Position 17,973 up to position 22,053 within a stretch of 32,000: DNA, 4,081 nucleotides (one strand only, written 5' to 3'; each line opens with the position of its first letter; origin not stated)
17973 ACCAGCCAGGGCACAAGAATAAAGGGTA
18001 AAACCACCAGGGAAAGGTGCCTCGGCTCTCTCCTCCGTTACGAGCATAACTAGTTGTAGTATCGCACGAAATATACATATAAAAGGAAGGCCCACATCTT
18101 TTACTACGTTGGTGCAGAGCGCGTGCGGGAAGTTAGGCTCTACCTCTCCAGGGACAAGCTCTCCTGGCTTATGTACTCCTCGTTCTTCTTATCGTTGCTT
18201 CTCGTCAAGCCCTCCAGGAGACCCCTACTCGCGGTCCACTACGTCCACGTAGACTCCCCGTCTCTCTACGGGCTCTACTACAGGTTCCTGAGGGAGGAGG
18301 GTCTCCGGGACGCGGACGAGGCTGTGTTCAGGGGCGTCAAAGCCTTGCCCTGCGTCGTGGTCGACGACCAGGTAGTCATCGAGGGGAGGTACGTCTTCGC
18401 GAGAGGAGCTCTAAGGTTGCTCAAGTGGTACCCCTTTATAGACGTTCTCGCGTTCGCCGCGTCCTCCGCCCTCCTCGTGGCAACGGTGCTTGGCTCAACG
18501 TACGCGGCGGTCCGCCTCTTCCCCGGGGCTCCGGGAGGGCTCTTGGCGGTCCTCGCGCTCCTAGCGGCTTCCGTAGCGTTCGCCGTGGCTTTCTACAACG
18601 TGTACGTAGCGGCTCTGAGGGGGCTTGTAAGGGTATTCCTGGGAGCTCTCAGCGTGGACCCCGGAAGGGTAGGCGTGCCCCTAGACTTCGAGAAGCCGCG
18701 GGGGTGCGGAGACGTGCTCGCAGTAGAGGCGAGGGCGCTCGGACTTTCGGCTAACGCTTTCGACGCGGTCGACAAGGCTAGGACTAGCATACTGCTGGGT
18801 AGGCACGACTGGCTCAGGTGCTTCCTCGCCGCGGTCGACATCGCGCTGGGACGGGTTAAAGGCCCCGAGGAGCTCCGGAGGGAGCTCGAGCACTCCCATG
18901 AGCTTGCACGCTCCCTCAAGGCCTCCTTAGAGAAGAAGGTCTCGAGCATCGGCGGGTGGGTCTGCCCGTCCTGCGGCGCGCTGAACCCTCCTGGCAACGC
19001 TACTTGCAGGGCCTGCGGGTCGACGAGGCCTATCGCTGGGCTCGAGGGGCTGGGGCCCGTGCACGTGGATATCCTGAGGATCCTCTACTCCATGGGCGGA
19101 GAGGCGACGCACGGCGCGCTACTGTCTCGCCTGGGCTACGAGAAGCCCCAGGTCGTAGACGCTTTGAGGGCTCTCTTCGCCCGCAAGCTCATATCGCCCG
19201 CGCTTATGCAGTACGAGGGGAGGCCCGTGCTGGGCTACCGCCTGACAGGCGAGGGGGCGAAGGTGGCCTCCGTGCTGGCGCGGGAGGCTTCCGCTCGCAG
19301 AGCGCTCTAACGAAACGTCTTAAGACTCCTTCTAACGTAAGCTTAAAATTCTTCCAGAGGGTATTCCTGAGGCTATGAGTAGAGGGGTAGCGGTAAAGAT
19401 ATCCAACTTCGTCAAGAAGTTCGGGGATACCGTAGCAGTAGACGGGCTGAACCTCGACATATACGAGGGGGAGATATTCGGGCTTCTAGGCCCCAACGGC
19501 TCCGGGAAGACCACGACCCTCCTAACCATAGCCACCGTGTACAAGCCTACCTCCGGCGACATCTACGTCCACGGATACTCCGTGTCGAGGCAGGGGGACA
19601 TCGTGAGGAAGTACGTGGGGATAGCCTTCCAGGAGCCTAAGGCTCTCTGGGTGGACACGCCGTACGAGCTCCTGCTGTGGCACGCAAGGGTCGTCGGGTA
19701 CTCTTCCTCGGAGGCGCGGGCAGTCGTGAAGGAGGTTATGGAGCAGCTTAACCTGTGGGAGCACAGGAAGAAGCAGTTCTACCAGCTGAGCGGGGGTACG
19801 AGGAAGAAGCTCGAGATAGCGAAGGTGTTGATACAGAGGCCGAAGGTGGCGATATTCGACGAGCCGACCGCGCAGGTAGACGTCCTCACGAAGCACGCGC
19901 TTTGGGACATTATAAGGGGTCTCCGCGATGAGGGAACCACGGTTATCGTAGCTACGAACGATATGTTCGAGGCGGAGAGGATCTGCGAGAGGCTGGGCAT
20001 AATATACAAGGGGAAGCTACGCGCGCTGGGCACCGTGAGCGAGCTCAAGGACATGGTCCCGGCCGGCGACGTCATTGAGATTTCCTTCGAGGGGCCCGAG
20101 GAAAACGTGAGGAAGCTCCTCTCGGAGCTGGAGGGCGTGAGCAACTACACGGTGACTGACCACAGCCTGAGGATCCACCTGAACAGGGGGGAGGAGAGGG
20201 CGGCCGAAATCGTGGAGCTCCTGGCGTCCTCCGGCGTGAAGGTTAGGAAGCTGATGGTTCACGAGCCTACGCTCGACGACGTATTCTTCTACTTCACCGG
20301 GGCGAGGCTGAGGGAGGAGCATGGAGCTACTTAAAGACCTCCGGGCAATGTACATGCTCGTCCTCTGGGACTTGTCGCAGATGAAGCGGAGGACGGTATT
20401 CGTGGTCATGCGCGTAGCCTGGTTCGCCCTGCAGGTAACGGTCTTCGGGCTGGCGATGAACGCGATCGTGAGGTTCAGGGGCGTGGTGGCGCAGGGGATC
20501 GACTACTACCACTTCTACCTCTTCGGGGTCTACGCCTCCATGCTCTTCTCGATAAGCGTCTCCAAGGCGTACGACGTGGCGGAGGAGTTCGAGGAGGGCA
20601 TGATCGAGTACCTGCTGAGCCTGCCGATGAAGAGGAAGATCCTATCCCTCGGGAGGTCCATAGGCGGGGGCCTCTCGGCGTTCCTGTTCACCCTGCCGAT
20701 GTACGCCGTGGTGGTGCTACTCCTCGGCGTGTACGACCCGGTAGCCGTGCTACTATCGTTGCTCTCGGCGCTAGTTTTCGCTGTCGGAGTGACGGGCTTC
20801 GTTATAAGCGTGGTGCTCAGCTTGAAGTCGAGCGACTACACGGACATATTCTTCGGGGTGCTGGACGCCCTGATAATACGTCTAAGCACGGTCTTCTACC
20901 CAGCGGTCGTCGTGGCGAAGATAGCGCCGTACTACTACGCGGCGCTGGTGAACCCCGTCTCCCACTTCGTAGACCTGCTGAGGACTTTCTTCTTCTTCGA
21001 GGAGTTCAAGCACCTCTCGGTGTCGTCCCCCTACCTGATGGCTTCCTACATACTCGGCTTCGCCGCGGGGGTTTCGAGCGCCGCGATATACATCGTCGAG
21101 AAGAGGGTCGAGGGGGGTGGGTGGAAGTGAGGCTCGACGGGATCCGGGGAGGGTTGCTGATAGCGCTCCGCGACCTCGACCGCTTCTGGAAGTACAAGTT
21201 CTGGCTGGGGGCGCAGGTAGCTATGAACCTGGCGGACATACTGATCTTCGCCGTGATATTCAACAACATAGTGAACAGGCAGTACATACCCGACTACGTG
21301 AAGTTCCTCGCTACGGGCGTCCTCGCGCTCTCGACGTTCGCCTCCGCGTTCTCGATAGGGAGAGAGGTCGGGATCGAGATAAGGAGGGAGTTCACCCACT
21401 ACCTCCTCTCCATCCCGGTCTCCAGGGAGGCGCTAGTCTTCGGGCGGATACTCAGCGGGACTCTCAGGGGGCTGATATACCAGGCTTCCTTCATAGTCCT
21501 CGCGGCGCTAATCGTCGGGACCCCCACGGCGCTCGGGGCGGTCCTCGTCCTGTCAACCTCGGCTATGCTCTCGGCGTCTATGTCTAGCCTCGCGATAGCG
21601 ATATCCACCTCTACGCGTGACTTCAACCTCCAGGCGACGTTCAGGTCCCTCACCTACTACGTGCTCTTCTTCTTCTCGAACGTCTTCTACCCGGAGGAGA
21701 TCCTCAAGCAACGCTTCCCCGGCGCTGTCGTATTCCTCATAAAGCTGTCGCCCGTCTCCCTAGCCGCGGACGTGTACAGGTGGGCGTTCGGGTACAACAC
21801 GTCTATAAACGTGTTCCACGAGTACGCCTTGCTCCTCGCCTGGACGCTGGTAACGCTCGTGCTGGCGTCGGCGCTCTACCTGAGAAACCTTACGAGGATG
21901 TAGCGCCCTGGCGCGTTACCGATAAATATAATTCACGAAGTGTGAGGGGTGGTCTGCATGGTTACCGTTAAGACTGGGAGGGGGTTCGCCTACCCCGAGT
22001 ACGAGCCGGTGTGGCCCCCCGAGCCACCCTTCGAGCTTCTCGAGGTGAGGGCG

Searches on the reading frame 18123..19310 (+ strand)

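Call 21: search_protein_families(library=pfam, proteins=[window:18123-19310:+], max_evalue=0.001)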
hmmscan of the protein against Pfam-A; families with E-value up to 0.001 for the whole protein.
window:18123-19310:+ (395 aa): 3 families
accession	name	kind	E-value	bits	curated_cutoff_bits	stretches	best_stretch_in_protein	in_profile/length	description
PF00641.23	Zn_ribbon_RanBP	-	5.4e-05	22.8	27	1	276-303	2-29/30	Zn-finger in Ran binding protein and others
PF13240.11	Zn_Ribbon_1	-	0.00019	21.5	25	1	281-300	2-21/23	zinc-ribbon domain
PF12802.13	MarR_2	-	0.0009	19.8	27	0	309-357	2-50/61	MarR family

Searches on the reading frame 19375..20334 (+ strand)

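Call 21: search_protein_families(library=pfam, proteins=[window:19375-20334:+], max_evalue=0.001)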
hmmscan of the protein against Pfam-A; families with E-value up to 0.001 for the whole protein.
window:19375-20334:+ (319 aa): 4 families
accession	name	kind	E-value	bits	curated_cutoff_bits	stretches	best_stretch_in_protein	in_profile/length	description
PF00005.33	ABC_tran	-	1.8e-30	106.7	25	1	23-166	2-137/137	ABC transporter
PF13732.12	DrrA1-3_C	-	2.6e-11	44.5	27.4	1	219-304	1-77/81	ATP-binding protein DrrA1-3-like, C-terminal domain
PF13304.12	AAA_21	-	1.2e-05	26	27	0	34-52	1-19/304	AAA domain, putative AbiEii toxin, Type IV TA system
PF02702.23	KdpD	-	1.6e-05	24.9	26.1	1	106-195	36-123/210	Osmosensitive K+ channel His kinase sensor domain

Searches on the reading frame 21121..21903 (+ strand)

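Call 21: search_protein_families(library=pfam, proteins=[window:21121-21903:+], max_evalue=0.001)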
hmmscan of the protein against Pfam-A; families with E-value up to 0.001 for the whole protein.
window:21121-21903:+ (260 aa): 3 families
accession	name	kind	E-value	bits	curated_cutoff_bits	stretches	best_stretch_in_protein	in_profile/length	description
PF01061.29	ABC2_membrane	-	7e-14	52.3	26.9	1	15-222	7-209/211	ABC-2 type transporter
PF12698.13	ABC2_membrane_3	-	1.3e-07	31.5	31.6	1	42-250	143-346/347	ABC-2 family transporter protein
PF12679.13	ABC2_membrane_2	-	6.1e-05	22.8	27.2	1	95-255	102-280/283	ABC-2 family transporter protein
